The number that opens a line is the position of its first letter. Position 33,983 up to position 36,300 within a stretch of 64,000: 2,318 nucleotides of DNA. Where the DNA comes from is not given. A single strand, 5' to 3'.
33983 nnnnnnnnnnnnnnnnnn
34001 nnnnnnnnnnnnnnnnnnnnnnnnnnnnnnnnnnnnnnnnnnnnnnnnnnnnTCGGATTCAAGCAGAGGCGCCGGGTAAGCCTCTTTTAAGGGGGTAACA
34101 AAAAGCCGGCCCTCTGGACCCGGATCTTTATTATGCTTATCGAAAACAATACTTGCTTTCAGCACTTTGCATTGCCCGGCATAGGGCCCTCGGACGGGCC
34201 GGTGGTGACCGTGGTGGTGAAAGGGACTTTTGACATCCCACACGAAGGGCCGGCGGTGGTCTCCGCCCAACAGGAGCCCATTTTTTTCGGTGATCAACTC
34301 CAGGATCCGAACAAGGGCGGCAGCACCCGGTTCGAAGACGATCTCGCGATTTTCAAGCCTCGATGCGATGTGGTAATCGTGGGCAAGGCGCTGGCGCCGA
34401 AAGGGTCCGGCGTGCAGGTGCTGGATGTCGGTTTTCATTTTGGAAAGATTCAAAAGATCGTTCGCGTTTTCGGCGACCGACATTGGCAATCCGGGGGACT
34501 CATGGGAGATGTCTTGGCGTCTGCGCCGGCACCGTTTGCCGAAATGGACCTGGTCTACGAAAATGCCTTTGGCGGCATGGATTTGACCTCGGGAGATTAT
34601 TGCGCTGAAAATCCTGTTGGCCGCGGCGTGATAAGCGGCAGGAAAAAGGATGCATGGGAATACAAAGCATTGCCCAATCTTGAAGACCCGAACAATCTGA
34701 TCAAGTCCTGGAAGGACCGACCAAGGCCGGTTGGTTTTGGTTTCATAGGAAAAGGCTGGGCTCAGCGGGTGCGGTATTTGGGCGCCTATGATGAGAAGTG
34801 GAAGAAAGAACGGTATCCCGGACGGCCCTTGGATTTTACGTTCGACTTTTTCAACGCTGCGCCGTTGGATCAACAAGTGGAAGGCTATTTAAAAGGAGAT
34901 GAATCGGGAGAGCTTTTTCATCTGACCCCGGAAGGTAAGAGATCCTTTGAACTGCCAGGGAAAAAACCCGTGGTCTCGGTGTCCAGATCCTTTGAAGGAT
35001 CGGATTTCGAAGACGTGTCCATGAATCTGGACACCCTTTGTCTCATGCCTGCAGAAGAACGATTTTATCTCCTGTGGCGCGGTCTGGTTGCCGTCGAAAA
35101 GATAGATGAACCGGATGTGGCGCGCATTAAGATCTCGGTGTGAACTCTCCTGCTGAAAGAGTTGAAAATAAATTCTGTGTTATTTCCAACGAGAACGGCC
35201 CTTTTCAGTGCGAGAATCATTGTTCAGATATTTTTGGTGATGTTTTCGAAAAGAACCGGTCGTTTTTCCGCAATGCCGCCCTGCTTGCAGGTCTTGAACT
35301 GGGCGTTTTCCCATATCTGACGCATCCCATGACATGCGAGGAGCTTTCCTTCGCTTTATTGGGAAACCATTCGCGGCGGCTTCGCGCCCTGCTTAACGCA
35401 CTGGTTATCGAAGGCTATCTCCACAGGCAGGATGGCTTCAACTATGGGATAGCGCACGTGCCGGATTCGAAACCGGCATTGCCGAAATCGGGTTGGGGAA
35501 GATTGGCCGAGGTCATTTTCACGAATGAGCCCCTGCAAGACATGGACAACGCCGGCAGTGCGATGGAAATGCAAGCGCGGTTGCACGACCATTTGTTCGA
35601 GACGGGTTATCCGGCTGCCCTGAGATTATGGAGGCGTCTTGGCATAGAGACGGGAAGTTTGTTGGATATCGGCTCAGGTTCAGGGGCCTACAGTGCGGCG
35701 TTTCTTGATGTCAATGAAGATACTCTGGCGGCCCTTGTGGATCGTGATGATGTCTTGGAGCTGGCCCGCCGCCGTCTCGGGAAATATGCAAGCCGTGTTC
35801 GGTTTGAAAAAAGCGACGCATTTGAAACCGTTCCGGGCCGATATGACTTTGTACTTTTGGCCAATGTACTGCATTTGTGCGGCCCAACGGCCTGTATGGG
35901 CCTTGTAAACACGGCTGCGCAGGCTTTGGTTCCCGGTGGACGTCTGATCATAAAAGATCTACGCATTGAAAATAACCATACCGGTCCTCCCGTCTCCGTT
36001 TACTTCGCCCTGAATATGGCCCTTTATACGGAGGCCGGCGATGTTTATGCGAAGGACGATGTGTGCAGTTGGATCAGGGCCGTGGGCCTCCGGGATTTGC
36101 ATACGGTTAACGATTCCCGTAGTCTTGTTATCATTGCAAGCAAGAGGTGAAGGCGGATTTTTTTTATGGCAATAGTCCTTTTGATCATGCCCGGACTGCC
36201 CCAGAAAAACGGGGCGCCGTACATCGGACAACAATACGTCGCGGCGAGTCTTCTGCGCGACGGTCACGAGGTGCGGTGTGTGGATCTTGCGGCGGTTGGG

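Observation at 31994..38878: Class-B radical SAM enzyme and SAM methyltransferases translationally coupled to, and bracketed by, two paralogous DUF2169 adaptor genes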

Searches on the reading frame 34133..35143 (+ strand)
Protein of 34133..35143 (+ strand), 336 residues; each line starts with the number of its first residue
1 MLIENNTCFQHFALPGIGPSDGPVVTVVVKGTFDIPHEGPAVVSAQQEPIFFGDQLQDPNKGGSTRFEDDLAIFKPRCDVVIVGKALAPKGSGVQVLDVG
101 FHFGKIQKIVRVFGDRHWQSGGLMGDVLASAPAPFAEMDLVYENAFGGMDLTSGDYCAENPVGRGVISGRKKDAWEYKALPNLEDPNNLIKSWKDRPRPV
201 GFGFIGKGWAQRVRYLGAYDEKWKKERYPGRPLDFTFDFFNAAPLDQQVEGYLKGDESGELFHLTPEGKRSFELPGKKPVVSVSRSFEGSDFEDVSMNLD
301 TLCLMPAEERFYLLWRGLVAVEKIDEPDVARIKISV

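Call 4: search_protein_families(library=pfam, proteins=[window:34133-35143:+], max_evalue=0.01)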
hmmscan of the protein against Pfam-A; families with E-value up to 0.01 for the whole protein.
window:34133-35143:+ (336 aa): 1 family
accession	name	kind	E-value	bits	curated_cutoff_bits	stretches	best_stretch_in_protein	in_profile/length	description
PF09937.14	DUF2169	-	2.3e-90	303.4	25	1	24-316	5-294/294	Uncharacterized protein conserved in bacteria (DUF2169)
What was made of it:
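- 34133..35143 (+): DUF2169 paralogue A (TvpA-like chaperone). PF09937 at 2e-90 (call 4).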

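Call 7: search_protein_families(library=ncbifam, proteins=[window:34133-35143:+], max_evalue=0.01)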
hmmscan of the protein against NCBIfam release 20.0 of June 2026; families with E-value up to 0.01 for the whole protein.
window:34133-35143:+ (336 aa): 0 families

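Call 48: find_related_loci(query=A3, collection=metagenome_contigs, flank=10000)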
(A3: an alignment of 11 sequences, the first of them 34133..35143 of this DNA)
Query A3 (336 aa) in metagenome_contigs; peptide patterns used: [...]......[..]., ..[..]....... (x = any residue, [..] = any of these).
600 stretches matched a pattern (row limit reached: there are more); 481 encode a relative of the query (tblastn E <= 1e-3); the best 80 are kept; 80 distinct loci.
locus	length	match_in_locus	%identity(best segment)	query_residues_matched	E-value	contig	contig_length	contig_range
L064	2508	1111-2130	53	1-334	4e-116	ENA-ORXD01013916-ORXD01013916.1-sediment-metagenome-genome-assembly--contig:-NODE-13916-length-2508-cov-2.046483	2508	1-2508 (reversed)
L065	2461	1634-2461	62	1-275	6e-113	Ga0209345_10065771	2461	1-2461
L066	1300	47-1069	49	1-334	7e-116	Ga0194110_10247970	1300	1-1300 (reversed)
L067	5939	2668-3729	47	1-334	2e-104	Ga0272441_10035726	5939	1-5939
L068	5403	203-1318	45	1-334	3e-103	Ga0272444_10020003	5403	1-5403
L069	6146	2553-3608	48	1-334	5e-103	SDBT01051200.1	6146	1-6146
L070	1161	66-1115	46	1-334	7e-109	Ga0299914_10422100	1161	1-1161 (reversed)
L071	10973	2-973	49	27-334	2e-99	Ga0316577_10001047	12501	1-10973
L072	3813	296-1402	44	1-334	5e-100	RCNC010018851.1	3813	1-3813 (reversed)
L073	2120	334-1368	47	1-334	5e-104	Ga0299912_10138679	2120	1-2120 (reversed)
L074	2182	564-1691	43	1-334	6e-102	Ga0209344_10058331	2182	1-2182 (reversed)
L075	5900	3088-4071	47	1-331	7e-95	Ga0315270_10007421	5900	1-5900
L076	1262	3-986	48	29-334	2e-102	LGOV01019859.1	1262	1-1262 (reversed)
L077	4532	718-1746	47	1-334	2e-94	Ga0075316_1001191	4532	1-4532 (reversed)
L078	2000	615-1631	46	1-336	1e-98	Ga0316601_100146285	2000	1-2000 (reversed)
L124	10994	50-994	39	1-317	2e-61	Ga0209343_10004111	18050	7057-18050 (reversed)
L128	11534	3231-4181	40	3-319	2e-60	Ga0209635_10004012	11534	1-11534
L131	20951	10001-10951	40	3-319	3e-60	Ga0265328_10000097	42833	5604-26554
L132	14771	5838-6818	38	1-336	6e-60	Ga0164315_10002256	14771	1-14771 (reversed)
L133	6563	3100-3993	39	24-317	2e-59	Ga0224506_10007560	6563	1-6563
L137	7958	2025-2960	38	5-321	1e-58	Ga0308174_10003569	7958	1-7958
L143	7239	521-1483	38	1-323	4e-58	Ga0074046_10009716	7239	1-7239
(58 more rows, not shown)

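Call 62: search_solved_structures(query=A3, max_evalue=0.001, show_alignments=1)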
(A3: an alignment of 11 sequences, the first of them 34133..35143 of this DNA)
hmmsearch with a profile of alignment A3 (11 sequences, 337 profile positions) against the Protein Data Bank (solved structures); distinct sequences matched with E-value up to 0.001: 1.
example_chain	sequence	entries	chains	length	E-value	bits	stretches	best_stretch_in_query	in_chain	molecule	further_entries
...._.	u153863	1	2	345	7e-31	110.5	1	52-281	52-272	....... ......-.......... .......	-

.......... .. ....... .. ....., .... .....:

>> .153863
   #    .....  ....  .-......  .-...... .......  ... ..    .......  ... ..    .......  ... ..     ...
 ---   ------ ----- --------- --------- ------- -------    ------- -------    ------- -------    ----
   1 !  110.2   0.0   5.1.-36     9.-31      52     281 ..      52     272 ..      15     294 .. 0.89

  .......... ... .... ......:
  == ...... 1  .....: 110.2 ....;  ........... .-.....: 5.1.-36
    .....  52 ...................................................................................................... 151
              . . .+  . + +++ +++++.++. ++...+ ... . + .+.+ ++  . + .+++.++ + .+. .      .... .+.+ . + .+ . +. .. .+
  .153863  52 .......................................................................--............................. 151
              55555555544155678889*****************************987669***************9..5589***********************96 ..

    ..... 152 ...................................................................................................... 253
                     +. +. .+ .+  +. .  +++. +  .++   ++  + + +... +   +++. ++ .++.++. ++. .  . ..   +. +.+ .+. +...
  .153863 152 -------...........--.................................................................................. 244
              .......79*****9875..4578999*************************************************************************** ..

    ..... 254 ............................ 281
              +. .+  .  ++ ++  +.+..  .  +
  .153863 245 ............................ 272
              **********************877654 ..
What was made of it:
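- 34133..35143 (+): The profile matches PDB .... at 7e-31 (call 62).
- On DUF2169 / TvpA T6SS chaperone: The profile of 11 related sequences hits PDB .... at 7e-31 (call 62).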

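Call 89: search_protein_families(library=pfam, proteins=[L124:1099-1563:+, L128:5414-5905:+, L131:12163-13875:+, L132:6860-7240:+, L133:4124-4582:+, L137:7259-7666:+, L143:2629-3009:+], max_evalue=0.001)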
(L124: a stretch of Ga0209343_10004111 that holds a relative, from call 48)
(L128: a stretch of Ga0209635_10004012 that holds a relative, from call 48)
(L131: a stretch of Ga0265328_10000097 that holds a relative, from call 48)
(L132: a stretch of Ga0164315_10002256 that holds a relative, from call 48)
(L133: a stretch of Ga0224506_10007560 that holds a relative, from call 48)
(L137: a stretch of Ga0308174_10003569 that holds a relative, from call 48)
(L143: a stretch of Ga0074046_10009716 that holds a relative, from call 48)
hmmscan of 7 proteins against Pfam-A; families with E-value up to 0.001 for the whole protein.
L124:1099-1563:+ (154 aa): 1 family
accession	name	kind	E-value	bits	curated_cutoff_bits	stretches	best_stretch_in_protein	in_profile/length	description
PF13665.11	Tox-PAAR-like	-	5e-43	146.1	31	1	20-126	2-107/108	Toxin PAAR-like domain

L128:5414-5905:+ (163 aa): 1 family
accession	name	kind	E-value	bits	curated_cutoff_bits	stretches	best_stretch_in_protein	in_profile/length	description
PF13665.11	Tox-PAAR-like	-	1.1e-42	145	31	1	20-127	2-107/108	Toxin PAAR-like domain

L131:12163-13875:+ (570 aa): 1 family
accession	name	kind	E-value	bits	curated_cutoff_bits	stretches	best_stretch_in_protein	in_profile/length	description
PF13665.11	Tox-PAAR-like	-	3.2e-37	127.4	31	1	22-122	4-103/108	Toxin PAAR-like domain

L132:6860-7240:+ (126 aa): 1 family
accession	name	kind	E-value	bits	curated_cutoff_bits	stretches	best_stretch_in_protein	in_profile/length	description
PF13665.11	Tox-PAAR-like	-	5.2e-41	139.6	31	1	19-126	1-108/108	Toxin PAAR-like domain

L133:4124-4582:+ (152 aa): 1 family
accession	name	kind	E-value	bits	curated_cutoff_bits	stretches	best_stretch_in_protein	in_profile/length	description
PF13665.11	Tox-PAAR-like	-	5.7e-41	139.4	31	1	20-125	2-107/108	Toxin PAAR-like domain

L137:7259-7666:+ (135 aa): 1 family
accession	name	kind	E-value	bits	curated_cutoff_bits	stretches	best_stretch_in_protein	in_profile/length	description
PF13665.11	Tox-PAAR-like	-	1.6e-35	121.9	31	1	12-116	2-106/108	Toxin PAAR-like domain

L143:2629-3009:+ (126 aa): 1 family
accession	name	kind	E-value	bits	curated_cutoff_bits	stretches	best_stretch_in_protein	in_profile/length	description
PF13665.11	Tox-PAAR-like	-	2.5e-40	137.4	31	1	19-126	1-108/108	Toxin PAAR-like domain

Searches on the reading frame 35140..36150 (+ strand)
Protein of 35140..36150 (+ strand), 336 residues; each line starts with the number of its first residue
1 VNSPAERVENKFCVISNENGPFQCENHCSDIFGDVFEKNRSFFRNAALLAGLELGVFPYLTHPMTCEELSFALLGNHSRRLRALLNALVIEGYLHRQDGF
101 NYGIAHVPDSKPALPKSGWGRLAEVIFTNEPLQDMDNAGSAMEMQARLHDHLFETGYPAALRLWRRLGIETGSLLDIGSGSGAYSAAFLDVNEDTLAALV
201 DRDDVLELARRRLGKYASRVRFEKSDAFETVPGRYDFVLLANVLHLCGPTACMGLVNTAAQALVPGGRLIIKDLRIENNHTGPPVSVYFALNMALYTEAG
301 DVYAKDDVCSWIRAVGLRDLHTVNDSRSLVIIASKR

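Call 4: search_protein_families(library=pfam, proteins=[window:35140-36150:+], max_evalue=0.01)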
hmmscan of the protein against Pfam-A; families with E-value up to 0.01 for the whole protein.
window:35140-36150:+ (336 aa): 9 families
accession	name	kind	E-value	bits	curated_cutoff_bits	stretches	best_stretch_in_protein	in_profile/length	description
PF00891.24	Methyltransf_2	-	5.7e-12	45.9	22.3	1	172-298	64-191/210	O-methyltransferase domain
PF08242.18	Methyltransf_12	-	1.6e-08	35.6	30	1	175-269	1-98/98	Methyltransferase domain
PF13847.12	Methyltransf_31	-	2.7e-08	34.1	27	1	173-277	6-115/145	Methyltransferase domain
PF13649.12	Methyltransf_25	-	4.9e-08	34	27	1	175-267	2-97/97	Methyltransferase domain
PF05175.20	MTS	-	6.1e-08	32.9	23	1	170-271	31-138/170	Methyltransferase small domain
PF08241.18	Methyltransf_11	-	2e-06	28.8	21.2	1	175-271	1-95/95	Methyltransferase domain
PF08100.18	Dimerisation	-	0.00013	22.2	25.6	1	40-98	14-74/93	O-methyltransferase dimerisation domain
PF13489.12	Methyltransf_23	-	0.00013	22.2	27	1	168-319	20-161/164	Methyltransferase domain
PF06080.18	DUF938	-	0.00053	20.3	27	0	231-271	97-137/202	Protein of unknown function (DUF938)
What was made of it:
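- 35140..36150 (+): MT2: O-methyltransferase-family SAM methyltransferase. Its start overlaps the stop of DUF2169-A. PF00891 at 45.9 bits against a cut-off of 22.3 (call 4).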

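Call 7: search_protein_families(library=ncbifam, proteins=[window:35140-36150:+], max_evalue=0.01)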
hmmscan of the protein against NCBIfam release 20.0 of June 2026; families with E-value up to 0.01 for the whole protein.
window:35140-36150:+ (336 aa): 12 families
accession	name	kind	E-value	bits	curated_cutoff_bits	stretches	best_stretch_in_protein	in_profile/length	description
NF045667.1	MTase_DVU1556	equivalog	1.1e-06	28.3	155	1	172-326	24-169/213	DVU_1556 family methyltransferase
NF043040.1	corrin_prot_MT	hypoth_equivalog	1.2e-05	24.8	180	1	171-273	42-149/216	corrinoid protein-associated methyltransferase CpaM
TIGR04543.1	ketoArg_3Met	equivalog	5.3e-05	22.5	425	0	160-238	139-224/336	2-ketoarginine methyltransferase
TIGR02716.1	C20_methyl_CrtF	equivalog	0.00011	21.3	276.1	1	173-279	152-260/306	bacteriochlorophyllide d C-20 methyltransferase BchU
NF041820.1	daptide_MTase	equivalog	0.00014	21.4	175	1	165-282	31-153/243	daptide-type RiPP biosynthesis methyltransferase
NF011529.0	PRK14968.1-3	equivalog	0.00019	20.9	162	1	169-240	33-104/198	putative methyltransferase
NF004851.0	PRK06202.1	equivalog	0.0008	18.9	243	1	157-261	48-156/237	hypothetical protein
NF053543.1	FlxJ_fam_MTase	equivalog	0.001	18.1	560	1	170-318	177-333/352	FlxJ family methyltransferase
NF007023.0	PRK09489.1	equivalog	0.0021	17.3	295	1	171-271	197-301/342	16S rRNA (guanine(1207)-N(2))-methyltransferase RsmC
TIGR03534.1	RF_mod_PrmC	equivalog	0.0037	16.7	199.1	1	173-238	91-160/253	peptide chain release factor N(5)-glutamine methyltransferase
TIGR01983.1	UbiG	equivalog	0.0047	16.3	102.95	1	169-272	48-152/228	bifunctional 2-polyprenyl-6-hydroxyphenol methylase/3-demethylubiquinol 3-O-methyltransferase UbiG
NF000488.1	chrB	exception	0.01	15.3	620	0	171-234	90-150/280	23S rRNA (guanine(748)-N(1))-methyltransferase ChrB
